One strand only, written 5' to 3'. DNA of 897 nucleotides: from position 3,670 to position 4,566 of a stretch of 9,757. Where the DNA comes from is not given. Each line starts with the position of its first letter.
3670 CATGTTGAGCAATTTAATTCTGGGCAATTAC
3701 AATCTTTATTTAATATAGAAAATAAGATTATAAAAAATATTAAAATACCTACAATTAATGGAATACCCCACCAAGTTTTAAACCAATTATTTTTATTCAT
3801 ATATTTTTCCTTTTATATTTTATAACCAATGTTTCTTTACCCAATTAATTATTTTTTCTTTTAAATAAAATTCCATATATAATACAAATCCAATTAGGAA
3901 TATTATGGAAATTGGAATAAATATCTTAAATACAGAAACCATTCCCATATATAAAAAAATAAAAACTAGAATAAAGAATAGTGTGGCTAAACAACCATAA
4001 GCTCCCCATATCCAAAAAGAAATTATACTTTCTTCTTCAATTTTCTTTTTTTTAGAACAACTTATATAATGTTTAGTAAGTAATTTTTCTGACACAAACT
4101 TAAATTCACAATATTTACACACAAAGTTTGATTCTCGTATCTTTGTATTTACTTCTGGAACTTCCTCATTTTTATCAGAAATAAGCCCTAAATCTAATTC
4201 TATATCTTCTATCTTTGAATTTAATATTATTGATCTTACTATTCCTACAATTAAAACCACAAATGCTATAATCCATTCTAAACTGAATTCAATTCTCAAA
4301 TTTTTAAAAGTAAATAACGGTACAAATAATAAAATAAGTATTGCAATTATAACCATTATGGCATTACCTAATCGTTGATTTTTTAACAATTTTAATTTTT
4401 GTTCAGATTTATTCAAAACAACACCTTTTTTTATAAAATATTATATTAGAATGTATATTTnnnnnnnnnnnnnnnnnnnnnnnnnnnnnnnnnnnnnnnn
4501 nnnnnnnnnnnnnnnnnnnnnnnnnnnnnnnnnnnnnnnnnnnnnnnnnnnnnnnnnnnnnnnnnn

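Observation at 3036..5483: Three-gene membrane-nuclease operon in a defence-type neighbourhood; candidate uncharacterised system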

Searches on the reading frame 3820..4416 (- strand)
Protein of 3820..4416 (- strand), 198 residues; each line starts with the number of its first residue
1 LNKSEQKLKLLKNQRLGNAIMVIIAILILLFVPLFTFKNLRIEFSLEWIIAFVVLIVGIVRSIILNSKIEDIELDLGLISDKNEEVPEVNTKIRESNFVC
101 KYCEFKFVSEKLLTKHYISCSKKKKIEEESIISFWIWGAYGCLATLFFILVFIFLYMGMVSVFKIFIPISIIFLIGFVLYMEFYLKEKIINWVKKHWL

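Call 3: search_protein_families(library=pfam, proteins=[window:3820-4416:-], max_evalue=0.1)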
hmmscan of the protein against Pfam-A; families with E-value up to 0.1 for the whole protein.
window:3820-4416:- (198 aa): 3 families
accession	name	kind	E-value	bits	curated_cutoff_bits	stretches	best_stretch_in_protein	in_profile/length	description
PF00096.32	zf-C2H2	-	0.0093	16.8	25.2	1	98-117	1-20/23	Zinc finger, C2H2 type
PF07695.17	7TMR-DISM_7TM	-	0.013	15.9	29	0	125-181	94-144/205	7TM diverse intracellular signalling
PF13821.11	DUF4187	-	0.029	14.6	29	1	81-116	10-45/54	Domain of unknown function (DUF4187)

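Call 4: search_protein_families(library=padloc, proteins=[window:3820-4416:-], max_evalue=0.1)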
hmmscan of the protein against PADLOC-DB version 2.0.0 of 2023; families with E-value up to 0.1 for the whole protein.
window:3820-4416:- (198 aa): 0 families

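Call 5: search_protein_families(library=ncbifam, proteins=[window:3820-4416:-], max_evalue=0.1)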
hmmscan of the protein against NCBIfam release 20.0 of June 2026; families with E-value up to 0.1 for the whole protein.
window:3820-4416:- (198 aa): 0 families

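Call 6: search_protein_families(library=phrogs, proteins=[window:3820-4416:-], max_evalue=0.1)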
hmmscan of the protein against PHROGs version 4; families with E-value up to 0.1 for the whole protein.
window:3820-4416:- (198 aa): 3 families
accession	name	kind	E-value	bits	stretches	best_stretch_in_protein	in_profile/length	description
phrog_11058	-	unknown function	0.0034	17.8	1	91-129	7-43/239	-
phrog_8436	-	unknown function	0.013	16.6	1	22-110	4-90/110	-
phrog_12523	-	unknown function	0.072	14.1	0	96-126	5-35/197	-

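Call 17: find_homologous_proteins(query=window:3820-4416:-, max_evalue=0.01)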
Query window:3820-4416:- (198 aa): 7 proteins with E <= 0.01 among 729 candidates.
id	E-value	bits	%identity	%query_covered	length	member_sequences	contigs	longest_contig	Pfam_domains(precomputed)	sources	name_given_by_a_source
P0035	1.2e-118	412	99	100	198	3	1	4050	-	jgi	-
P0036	1.3e-97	343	81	94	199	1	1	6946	-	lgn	-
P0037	1.5e-79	284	68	100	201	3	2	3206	-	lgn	-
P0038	2.9e-71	257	66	94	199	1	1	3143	-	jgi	jgi:hypothetical protein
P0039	5.7e-66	240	62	98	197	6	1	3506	-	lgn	-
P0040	1.1e-55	206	62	88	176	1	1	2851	-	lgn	-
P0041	6.3e-46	175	54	88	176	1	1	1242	-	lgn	-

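Call 18: find_encoding_contigs(protein=P0038, flank=10000)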
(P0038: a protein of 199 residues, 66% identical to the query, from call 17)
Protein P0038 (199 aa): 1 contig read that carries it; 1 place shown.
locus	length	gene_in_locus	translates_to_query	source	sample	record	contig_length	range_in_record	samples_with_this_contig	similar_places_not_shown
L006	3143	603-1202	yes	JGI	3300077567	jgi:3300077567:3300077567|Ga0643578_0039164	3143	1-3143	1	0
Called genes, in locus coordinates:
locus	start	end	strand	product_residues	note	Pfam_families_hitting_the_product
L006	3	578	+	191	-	?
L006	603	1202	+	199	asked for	-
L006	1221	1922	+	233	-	PF11611:DUF4352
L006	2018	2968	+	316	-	PF13273:DUF4064 (weak)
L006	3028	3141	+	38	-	?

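Call 19: find_encoding_contigs(protein=P0039, flank=10000)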
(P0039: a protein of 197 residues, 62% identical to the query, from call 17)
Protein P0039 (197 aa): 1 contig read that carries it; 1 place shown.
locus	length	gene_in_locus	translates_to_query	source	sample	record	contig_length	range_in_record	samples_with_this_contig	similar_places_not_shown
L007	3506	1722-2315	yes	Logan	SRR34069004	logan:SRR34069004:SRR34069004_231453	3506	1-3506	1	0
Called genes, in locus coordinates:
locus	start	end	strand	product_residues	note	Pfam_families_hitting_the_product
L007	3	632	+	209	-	?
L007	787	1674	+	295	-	PF13273:DUF4064 (weak)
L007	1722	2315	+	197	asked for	-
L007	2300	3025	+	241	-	PF11611:DUF4352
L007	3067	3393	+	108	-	-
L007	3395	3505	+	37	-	?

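Call 20: find_encoding_contigs(protein=P0040, flank=10000)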
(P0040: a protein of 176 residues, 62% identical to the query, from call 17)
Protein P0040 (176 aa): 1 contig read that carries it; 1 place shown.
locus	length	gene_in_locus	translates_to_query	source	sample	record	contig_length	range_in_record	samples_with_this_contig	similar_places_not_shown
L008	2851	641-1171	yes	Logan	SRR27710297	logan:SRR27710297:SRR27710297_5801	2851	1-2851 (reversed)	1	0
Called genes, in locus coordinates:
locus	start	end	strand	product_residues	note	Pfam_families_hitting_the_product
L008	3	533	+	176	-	?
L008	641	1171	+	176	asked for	-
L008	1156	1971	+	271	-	-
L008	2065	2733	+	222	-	PF01978:TrmB (weak), PF12802:MarR_2, PF13412:HTH_24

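Call 21: find_encoding_contigs(protein=P0035, flank=10000)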
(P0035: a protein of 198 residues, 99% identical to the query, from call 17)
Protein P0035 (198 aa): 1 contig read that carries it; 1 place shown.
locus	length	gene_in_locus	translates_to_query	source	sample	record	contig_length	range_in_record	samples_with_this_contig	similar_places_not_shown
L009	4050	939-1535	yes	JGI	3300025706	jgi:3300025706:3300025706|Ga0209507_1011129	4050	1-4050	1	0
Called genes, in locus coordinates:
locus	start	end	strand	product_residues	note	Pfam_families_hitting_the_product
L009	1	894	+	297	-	?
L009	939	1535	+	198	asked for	-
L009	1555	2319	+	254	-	-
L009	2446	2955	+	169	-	PF00293:NUDIX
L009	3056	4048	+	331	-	?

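Call 28: find_related_loci(query=A1, collection=genome_contigs, flank=10000)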
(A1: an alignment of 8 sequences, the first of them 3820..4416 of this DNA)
Query A1 (198 aa) in genome_contigs; peptide patterns used: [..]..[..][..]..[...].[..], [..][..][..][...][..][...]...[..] (x = any residue, [..] = any of these).
504 stretches matched a pattern, but none encodes a relative of the query by tblastn (E <= 1e-3).

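Call 29: find_related_loci(query=A1, collection=viral_contigs, flank=10000)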
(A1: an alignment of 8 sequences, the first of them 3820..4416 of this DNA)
Query A1 (198 aa) in viral_contigs; peptide patterns used: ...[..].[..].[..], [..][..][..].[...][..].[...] (x = any residue, [..] = any of these).
257 stretches matched a pattern, but none encodes a relative of the query by tblastn (E <= 1e-3).

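Call 30: find_related_loci(query=A1, collection=metagenome_contigs, flank=10000)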
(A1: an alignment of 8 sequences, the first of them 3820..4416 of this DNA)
Query A1 (198 aa) in metagenome_contigs; peptide patterns used: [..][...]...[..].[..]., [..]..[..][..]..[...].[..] (x = any residue, [..] = any of these).
599 stretches matched a pattern (row limit reached: there are more); 2 encode a relative of the query (tblastn E <= 1e-3); 2 distinct loci.
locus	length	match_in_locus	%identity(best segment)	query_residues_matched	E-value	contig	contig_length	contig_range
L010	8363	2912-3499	62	1-194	1e-67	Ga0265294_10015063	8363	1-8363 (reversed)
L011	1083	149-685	36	5-195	4e-24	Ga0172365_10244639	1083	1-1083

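Call 35: search_protein_families(library=pfam, proteins=[L010:4656-5438:-, L007:117-632:+], max_evalue=0.05)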
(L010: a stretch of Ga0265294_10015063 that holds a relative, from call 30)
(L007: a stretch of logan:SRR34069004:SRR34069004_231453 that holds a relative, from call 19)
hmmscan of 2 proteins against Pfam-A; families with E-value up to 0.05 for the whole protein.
L010:4656-5438:- (260 aa): 1 family
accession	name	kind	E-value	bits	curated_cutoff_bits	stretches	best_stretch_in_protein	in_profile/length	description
PF11436.14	DUF3199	-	0.05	13.9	25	0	20-116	13-106/125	Protein of unknown function (DUF3199)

L007:117-632:+ (171 aa): 2 families
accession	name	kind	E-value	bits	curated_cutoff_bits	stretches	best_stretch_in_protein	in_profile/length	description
PF01841.26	Transglut_core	-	0.022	15.5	23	0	17-45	42-70/108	Transglutaminase-like superfamily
PF07422.18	s48_45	-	0.032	15.2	24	1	51-126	29-85/110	Sexual stage antigen s48/45 domain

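Call 87: search_dna_similar(query=window:3820-4416:-, collection=phages, mode=protein, max_rows=10, max_evalue=0.01)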
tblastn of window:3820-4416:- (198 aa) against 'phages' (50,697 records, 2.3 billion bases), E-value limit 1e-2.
No match.

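Call 99: search_protein_families(library=pfam, proteins=[L010:1145-1537:+, L010:1594-1941:+, L010:4248-4637:+, L010:5801-6184:+, L010:6165-6398:+, L008:2065-2733:+, L011:131-1030:+], max_evalue=0.01)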
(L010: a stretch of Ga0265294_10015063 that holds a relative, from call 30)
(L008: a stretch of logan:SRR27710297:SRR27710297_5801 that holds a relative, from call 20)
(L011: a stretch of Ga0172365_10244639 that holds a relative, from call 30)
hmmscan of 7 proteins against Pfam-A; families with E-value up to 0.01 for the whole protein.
L010:1145-1537:+ (130 aa): 0 families

L010:1594-1941:+ (115 aa): 1 family
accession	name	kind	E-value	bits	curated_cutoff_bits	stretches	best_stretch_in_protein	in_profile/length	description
PF16795.10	Phage_integr_3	-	4.7e-22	79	27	1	3-108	57-160/161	Archaeal phage integrase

L010:4248-4637:+ (129 aa): 0 families

L010:5801-6184:+ (127 aa): 0 families

L010:6165-6398:+ (77 aa): 0 families

L008:2065-2733:+ (222 aa): 13 families
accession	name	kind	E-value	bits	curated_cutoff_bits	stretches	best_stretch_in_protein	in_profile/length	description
PF13412.12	HTH_24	-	1.2e-09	38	21.9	1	156-204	1-48/48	Winged helix-turn-helix DNA-binding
PF12802.13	MarR_2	-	1.5e-08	35.1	27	1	167-205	14-52/61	MarR family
PF01978.25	TrmB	-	3.1e-06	27.4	25.6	1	154-207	4-56/68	Sugar-specific transcriptional regulator TrmB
PF09339.16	HTH_IclR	-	1.3e-05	25.3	22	1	163-204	8-49/52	IclR helix-turn-helix domain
PF24034.1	DUF7343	-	1.5e-05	25.2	27.6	1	157-216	2-61/62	Domain of unknown function (DUF7343)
PF01047.28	MarR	-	2.9e-05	24.3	24.6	1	167-204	11-48/59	MarR family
PF04545.22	Sigma70_r4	-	4.7e-05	23.2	24.1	1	153-193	2-40/50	Sigma-70, region 4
PF08279.18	HTH_11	-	0.00038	20.7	25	1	160-202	2-44/55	HTH domain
PF13601.12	HTH_34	-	0.0016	19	27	1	163-211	5-52/80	Winged helix DNA-binding domain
PF13463.12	HTH_27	-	0.0022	18.7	22.2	0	159-207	4-52/68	Winged helix DNA-binding domain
PF01418.23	HTH_6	-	0.0026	18.2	28.3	1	155-206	13-67/77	Helix-turn-helix domain, rpiR family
PF01325.25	Fe_dep_repress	-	0.0032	18.1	26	0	170-209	19-58/60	Iron dependent repressor, N-terminal DNA binding domain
PF13730.12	HTH_36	-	0.0089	16.3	25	0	155-203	2-55/55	Helix-turn-helix domain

L011:131-1030:+ (299 aa): 9 families
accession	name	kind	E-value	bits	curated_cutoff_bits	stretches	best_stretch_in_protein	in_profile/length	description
PF00526.23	Dicty_CTDC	-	4.4e-10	39.6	27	1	224-247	1-22/24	Dictyostelium (slime mold) repeat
PF12874.13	zf-met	-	0.00013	22.6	21.2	1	102-121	1-20/25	Zinc-finger of C2H2 type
PF12171.14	zf-C2H2_jaz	-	0.00014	22.4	22.6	1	102-121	2-21/27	Zinc-finger double-stranded RNA-binding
PF00096.32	zf-C2H2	-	0.00048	20.9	25.2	1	102-121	1-20/23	Zinc finger, C2H2 type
PF12666.12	PrgI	-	0.00066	20.6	27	0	140-199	23-80/91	PrgI family protein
PF00689.26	Cation_ATPase_C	-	0.0066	16.7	27.3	0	132-216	48-138/175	Cation transporting ATPase, C-terminus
PF13894.12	zf-C2H2_4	-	0.0068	17.5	27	1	102-121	1-20/24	C2H2-type zinc finger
PF13913.12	zf-C2HC_2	-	0.0075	16.4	27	1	104-125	5-25/25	zinc-finger of a C2HC-type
PF01956.21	EMC3_TMCO1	-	0.0099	16.1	27.1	1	52-168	15-125/169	Integral membrane protein EMC3/TMCO1-like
